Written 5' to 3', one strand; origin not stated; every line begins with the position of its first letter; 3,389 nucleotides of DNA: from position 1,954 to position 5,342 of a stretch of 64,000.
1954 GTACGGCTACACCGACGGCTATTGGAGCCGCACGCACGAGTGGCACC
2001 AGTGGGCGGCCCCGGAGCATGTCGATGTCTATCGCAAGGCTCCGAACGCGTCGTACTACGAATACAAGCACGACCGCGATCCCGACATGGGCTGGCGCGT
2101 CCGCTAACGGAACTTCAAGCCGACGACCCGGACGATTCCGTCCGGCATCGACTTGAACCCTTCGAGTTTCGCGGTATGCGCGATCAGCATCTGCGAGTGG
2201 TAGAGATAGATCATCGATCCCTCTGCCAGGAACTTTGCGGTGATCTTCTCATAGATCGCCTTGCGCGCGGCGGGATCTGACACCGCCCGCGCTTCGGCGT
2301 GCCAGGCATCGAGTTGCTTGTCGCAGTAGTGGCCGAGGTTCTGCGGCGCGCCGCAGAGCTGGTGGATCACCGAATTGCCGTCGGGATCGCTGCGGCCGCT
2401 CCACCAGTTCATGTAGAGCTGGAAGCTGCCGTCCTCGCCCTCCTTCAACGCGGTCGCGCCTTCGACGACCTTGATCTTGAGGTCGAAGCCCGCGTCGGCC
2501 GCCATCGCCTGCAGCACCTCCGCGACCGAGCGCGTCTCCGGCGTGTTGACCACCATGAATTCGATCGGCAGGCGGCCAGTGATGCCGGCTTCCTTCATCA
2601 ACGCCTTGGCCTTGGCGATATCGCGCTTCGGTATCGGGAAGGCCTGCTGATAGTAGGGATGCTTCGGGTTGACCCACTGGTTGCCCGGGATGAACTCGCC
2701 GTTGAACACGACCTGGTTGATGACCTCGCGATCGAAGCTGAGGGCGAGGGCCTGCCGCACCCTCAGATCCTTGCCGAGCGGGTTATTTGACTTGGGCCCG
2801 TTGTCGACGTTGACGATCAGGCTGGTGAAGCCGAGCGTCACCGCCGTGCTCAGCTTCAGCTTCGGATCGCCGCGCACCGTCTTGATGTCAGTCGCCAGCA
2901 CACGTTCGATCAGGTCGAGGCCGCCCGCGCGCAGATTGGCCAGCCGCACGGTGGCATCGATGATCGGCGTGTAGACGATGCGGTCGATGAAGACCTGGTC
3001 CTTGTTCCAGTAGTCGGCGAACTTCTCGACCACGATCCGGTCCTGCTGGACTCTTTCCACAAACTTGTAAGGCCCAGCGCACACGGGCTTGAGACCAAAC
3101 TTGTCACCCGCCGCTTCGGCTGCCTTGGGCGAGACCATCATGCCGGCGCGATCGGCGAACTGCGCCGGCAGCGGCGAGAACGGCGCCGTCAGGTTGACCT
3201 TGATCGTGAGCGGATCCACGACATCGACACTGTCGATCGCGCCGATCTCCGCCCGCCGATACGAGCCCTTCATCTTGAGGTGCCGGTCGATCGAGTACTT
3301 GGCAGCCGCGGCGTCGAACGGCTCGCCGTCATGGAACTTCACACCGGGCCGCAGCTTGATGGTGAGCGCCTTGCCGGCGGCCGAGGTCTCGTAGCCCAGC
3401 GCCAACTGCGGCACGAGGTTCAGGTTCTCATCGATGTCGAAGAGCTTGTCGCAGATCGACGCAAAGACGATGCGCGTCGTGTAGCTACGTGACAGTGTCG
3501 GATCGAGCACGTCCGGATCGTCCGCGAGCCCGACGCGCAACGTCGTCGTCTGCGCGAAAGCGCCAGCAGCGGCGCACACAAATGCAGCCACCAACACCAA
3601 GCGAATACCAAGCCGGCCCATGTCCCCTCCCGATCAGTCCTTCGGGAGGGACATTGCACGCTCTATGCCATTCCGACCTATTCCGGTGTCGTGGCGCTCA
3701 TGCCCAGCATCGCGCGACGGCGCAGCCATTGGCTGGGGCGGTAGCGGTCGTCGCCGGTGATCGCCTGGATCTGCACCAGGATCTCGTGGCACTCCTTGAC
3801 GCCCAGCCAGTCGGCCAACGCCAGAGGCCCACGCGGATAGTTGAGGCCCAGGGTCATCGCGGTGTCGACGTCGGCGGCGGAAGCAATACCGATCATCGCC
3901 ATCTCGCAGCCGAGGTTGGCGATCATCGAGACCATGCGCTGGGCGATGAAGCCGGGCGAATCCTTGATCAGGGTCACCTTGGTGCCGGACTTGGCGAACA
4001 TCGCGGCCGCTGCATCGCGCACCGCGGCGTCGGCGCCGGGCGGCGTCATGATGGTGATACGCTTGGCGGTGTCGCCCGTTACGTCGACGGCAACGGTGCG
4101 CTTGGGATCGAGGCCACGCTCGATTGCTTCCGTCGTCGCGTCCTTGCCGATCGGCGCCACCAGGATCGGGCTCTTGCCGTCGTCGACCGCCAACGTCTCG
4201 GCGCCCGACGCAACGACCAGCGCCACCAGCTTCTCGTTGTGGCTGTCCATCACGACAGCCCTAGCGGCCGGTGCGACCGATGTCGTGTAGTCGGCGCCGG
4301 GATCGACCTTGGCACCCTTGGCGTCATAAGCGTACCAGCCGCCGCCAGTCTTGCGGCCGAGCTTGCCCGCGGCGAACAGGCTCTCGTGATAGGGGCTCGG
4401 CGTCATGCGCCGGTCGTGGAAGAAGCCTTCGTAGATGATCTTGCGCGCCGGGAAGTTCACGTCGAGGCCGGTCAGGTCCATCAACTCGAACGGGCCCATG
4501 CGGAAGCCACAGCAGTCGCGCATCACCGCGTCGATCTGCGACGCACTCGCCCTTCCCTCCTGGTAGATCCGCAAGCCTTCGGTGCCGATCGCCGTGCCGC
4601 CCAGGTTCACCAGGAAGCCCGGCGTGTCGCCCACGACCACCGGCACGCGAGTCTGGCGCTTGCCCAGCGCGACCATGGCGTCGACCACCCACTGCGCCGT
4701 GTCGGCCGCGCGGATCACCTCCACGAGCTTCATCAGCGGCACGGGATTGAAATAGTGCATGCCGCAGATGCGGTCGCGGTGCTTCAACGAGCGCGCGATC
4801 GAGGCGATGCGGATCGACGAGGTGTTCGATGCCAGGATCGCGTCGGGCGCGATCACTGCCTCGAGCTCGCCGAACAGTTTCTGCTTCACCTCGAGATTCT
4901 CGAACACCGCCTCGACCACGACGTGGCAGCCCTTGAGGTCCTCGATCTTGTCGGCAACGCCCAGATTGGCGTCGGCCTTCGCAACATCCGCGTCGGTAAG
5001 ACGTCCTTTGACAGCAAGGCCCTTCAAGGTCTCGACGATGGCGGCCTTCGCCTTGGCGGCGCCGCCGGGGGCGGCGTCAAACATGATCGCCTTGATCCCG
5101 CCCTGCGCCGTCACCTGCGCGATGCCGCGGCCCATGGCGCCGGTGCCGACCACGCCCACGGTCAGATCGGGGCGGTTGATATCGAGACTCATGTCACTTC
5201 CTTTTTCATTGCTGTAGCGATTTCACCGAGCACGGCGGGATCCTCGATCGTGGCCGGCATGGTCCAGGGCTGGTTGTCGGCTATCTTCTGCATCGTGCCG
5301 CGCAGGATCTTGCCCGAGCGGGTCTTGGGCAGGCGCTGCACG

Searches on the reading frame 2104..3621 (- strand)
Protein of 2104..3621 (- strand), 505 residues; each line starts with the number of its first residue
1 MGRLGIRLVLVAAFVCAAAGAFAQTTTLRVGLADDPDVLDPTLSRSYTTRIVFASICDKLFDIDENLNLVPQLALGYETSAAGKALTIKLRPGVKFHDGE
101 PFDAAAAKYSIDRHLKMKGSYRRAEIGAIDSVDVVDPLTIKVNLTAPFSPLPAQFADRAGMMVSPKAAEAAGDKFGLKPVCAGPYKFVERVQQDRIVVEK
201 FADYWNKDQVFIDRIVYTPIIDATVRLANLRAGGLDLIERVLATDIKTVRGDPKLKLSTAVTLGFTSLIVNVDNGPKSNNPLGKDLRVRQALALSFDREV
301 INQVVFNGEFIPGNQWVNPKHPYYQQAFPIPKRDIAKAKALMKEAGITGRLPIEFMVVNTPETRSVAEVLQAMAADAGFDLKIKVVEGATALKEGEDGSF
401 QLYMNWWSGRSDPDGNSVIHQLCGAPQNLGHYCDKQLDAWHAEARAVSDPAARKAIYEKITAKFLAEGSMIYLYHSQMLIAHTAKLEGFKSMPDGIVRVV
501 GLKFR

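Call 70: search_protein_families(library=pfam, proteins=[window:2104-3621:-], max_evalue=0.00001)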
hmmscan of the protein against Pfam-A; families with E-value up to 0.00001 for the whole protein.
window:2104-3621:- (505 aa): 1 family
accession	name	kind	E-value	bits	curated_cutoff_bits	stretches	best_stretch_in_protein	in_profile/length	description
PF00496.27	SBP_bac_5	-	5.1e-85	286.2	32.4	1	69-419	2-358/368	Bacterial extracellular solute-binding proteins, family 5 Middle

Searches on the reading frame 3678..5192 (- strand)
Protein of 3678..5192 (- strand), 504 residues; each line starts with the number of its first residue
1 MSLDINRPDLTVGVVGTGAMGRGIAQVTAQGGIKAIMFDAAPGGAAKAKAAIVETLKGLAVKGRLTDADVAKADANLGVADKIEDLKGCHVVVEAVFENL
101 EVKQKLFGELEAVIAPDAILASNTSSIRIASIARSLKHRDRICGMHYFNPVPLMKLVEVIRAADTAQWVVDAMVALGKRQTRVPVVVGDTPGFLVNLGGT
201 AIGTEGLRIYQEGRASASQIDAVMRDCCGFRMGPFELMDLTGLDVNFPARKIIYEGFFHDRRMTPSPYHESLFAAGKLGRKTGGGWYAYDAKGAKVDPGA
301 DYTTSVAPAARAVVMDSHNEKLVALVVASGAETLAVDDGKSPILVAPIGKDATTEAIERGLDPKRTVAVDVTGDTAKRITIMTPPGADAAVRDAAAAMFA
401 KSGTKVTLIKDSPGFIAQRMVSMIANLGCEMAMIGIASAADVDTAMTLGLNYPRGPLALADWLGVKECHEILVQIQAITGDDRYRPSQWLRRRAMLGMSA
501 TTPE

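Call 70: search_protein_families(library=pfam, proteins=[window:3678-5192:-], max_evalue=0.00001)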
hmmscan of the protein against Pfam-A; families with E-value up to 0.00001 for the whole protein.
window:3678-5192:- (504 aa): 2 families
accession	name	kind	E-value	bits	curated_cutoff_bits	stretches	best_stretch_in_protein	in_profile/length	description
PF02737.24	3HCDH_N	-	2.8e-57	194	22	1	11-189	1-179/180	3-hydroxyacyl-CoA dehydrogenase, NAD binding domain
PF00725.27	3HCDH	-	1.6e-44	150.8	22.1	2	192-289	1-97/97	3-hydroxyacyl-CoA dehydrogenase, C-terminal domain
